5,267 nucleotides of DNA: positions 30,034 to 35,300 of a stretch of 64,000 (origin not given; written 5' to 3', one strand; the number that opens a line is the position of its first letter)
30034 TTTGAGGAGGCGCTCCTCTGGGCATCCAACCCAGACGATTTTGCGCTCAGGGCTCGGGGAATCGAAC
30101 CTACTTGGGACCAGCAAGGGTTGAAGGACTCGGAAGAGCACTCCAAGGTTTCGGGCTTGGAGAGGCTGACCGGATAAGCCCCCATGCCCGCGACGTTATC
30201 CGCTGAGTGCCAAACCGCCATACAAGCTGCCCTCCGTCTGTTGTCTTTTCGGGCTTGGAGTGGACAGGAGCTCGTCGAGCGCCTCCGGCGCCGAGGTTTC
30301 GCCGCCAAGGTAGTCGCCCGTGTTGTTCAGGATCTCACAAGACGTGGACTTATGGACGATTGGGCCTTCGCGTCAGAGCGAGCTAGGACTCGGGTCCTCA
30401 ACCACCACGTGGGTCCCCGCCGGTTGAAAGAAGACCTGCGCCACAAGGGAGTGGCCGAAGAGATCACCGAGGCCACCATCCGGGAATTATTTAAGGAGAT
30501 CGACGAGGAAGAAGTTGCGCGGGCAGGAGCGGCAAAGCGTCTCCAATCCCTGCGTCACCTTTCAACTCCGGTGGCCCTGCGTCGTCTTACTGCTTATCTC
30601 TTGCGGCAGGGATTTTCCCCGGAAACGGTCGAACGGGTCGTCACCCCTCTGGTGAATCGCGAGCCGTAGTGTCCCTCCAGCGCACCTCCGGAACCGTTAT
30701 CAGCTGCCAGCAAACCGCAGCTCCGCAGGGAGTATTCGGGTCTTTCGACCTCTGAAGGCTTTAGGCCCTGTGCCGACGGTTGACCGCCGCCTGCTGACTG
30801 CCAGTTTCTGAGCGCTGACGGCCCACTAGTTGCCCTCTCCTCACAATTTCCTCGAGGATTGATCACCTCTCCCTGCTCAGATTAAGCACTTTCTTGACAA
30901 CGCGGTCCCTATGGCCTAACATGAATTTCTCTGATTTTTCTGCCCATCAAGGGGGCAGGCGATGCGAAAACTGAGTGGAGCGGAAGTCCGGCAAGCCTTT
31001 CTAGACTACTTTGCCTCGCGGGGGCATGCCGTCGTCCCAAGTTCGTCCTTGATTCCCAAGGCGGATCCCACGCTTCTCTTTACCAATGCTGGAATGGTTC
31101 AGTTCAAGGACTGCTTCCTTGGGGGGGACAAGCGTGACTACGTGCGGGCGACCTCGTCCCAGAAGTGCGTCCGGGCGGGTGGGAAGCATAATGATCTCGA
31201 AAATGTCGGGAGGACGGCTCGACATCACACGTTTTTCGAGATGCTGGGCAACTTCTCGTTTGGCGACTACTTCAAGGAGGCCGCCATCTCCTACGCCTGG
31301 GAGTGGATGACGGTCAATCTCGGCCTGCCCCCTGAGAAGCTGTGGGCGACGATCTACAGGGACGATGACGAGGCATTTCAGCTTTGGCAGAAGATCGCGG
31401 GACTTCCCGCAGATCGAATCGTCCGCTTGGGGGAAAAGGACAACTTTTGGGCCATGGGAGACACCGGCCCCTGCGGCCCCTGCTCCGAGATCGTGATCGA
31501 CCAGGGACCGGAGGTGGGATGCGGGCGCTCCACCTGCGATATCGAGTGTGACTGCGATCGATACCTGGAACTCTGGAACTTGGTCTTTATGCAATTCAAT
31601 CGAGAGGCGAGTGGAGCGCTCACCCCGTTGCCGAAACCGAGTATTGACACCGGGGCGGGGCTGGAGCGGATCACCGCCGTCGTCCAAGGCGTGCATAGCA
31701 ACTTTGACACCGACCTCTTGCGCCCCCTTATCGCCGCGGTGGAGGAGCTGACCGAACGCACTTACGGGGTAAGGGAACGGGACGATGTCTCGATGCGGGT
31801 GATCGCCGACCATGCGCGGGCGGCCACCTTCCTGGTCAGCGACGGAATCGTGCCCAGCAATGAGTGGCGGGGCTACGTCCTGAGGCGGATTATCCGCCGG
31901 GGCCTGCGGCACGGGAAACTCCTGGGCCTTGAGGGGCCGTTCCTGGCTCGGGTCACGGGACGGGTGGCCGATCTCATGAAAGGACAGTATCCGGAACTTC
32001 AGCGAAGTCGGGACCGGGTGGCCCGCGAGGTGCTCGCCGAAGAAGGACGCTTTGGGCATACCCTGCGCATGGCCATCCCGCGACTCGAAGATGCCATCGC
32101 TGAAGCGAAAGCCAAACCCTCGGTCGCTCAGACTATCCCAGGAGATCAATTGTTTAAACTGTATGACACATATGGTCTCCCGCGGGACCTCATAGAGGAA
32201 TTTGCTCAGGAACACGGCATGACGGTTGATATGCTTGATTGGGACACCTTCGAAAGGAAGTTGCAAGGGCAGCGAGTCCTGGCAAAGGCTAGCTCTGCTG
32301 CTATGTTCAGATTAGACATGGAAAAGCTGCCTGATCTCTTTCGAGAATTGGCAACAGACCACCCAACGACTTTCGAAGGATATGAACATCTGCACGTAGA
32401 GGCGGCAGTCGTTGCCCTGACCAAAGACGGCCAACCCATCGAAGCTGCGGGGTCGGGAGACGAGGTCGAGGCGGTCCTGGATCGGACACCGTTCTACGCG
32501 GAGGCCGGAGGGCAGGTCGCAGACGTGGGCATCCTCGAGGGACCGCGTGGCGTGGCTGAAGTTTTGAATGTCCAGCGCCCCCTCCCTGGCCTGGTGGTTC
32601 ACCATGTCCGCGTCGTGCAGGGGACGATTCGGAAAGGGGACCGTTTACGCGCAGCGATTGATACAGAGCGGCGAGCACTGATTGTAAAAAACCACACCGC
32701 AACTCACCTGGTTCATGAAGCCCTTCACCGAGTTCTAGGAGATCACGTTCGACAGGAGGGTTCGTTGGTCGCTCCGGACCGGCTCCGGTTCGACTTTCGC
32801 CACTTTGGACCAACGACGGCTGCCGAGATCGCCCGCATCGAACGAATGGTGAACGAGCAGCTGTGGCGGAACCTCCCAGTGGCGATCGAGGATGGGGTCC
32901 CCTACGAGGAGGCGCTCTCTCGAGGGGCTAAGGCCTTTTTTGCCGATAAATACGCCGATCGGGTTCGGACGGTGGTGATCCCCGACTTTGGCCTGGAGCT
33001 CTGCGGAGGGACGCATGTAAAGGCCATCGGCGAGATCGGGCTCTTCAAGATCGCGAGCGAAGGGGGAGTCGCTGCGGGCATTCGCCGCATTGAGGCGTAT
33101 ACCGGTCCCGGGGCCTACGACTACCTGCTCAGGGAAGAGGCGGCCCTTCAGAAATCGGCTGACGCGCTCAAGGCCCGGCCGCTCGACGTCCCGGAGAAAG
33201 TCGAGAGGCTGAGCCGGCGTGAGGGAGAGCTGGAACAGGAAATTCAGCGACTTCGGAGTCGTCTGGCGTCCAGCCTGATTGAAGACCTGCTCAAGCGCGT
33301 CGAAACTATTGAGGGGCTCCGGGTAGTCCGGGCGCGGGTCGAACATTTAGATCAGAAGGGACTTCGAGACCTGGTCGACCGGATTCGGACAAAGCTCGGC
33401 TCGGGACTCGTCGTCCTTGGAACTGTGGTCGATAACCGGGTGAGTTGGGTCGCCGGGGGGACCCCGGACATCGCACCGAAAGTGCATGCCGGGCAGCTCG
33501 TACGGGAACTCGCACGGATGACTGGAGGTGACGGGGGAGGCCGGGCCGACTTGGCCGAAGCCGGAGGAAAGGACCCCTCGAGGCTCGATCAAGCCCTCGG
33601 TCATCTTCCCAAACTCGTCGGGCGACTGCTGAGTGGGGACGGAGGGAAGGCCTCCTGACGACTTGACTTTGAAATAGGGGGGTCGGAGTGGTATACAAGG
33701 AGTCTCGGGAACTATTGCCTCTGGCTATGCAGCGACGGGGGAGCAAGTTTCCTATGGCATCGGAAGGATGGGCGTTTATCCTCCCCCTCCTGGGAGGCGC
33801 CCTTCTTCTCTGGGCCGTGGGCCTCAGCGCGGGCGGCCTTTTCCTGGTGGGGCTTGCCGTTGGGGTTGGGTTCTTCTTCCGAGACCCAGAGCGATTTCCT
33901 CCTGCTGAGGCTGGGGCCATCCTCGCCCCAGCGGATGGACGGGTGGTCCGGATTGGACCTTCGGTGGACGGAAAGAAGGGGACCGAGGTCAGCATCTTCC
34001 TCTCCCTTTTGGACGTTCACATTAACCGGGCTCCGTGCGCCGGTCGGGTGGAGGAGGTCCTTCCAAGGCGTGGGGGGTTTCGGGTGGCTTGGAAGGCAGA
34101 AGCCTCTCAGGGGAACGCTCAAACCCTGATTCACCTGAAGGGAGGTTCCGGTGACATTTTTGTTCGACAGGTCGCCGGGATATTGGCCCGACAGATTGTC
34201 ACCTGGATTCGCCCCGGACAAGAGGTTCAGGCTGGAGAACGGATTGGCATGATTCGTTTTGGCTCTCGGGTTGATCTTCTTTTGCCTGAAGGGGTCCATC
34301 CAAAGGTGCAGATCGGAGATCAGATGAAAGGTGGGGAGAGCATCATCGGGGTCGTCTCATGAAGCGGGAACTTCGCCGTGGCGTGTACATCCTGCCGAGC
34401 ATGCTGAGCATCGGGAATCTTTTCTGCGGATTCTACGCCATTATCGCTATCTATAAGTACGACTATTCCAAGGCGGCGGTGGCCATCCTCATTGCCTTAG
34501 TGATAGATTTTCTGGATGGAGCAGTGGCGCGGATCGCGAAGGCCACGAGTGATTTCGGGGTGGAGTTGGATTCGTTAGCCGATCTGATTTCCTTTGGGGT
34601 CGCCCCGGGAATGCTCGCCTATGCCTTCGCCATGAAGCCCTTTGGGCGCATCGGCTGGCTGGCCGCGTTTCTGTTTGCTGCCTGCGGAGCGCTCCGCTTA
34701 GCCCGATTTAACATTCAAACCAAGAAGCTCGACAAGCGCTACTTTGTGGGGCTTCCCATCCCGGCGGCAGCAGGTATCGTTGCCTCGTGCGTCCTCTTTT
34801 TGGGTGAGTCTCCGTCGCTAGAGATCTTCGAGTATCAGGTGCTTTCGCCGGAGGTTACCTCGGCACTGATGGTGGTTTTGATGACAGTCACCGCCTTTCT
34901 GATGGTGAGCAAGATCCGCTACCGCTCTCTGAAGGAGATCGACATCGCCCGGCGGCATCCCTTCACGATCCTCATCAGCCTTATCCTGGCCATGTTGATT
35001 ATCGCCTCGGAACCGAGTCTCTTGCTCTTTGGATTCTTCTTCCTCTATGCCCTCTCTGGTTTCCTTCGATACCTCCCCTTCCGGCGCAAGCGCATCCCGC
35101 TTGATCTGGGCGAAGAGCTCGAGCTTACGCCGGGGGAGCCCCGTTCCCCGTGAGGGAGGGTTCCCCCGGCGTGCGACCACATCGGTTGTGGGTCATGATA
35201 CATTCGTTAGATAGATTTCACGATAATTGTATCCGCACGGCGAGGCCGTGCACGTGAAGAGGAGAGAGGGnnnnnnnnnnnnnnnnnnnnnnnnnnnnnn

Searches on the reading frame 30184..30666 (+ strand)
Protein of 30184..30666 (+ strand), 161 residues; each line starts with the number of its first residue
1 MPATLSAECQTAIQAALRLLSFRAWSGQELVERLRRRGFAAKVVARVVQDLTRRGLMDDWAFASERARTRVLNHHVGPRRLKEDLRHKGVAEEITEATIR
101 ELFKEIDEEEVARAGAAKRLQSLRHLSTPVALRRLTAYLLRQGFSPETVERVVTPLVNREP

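Call 24: search_protein_families(library=pfam, proteins=[window:30184-30666:+], max_evalue=0.00001)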
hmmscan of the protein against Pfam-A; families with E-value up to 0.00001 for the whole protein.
window:30184-30666:+ (161 aa): 4 families
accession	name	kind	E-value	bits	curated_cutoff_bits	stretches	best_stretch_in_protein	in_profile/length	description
PF21982.2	RecX_HTH1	-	5.6e-15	55.5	26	1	12-51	1-40/40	RecX, first three-helix domain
PF02631.22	RecX_HTH2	-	1.5e-10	41.6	26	1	58-97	1-40/42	RecX, second three-helix domain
PF21981.2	RecX_HTH3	-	2.1e-09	37.8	26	1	107-153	1-48/48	RecX, third three-helix domain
PF21933.2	MCM5_C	-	1.3e-06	28.6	27.2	0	129-160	15-46/59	MCM5, C-terminal domain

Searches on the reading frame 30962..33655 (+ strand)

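Call 24: search_protein_families(library=pfam, proteins=[window:30962-33655:+], max_evalue=0.00001)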
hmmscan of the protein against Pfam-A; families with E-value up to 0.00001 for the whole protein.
window:30962-33655:+ (898 aa): 3 families
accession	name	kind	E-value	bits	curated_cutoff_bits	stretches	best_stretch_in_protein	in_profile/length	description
PF01411.24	tRNA-synt_2c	-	5.6e-207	689.1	30.3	1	8-570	1-552/552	tRNA synthetases class II (A)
PF07973.19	tRNA_SAD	-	1.6e-13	50.8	24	1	668-711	1-44/44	Threonyl and Alanyl tRNA synthetase second additional domain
PF02272.25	DHHA1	-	3.4e-13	50.4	25.9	1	788-880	4-94/102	DHHA1 domain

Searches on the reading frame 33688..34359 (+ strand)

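Call 24: search_protein_families(library=pfam, proteins=[window:33688-34359:+], max_evalue=0.00001)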
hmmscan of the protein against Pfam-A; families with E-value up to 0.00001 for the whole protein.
window:33688-34359:+ (224 aa): 1 family
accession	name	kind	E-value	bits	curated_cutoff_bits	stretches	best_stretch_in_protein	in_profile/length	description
PF02666.20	PS_Dcarbxylase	-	3.5e-39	135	22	1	62-220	7-197/198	Phosphatidylserine decarboxylase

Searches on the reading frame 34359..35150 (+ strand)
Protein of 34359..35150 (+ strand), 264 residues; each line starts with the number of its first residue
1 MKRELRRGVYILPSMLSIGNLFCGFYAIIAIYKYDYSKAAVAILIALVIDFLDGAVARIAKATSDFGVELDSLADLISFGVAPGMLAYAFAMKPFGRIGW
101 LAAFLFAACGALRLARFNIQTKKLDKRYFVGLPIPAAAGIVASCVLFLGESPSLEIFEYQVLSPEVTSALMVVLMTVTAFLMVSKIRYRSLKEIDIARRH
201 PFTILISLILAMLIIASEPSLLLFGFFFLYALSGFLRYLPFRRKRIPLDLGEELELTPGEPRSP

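Call 25: search_protein_families(library=pfam, proteins=[window:34359-35150:+], max_evalue=0.00001)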
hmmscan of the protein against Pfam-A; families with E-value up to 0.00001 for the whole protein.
window:34359-35150:+ (264 aa): 1 family
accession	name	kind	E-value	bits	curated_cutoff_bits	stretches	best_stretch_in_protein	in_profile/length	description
PF01066.26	CDP-OH_P_transf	-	1e-21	78.4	22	1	11-177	2-145/152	CDP-alcohol phosphatidyltransferase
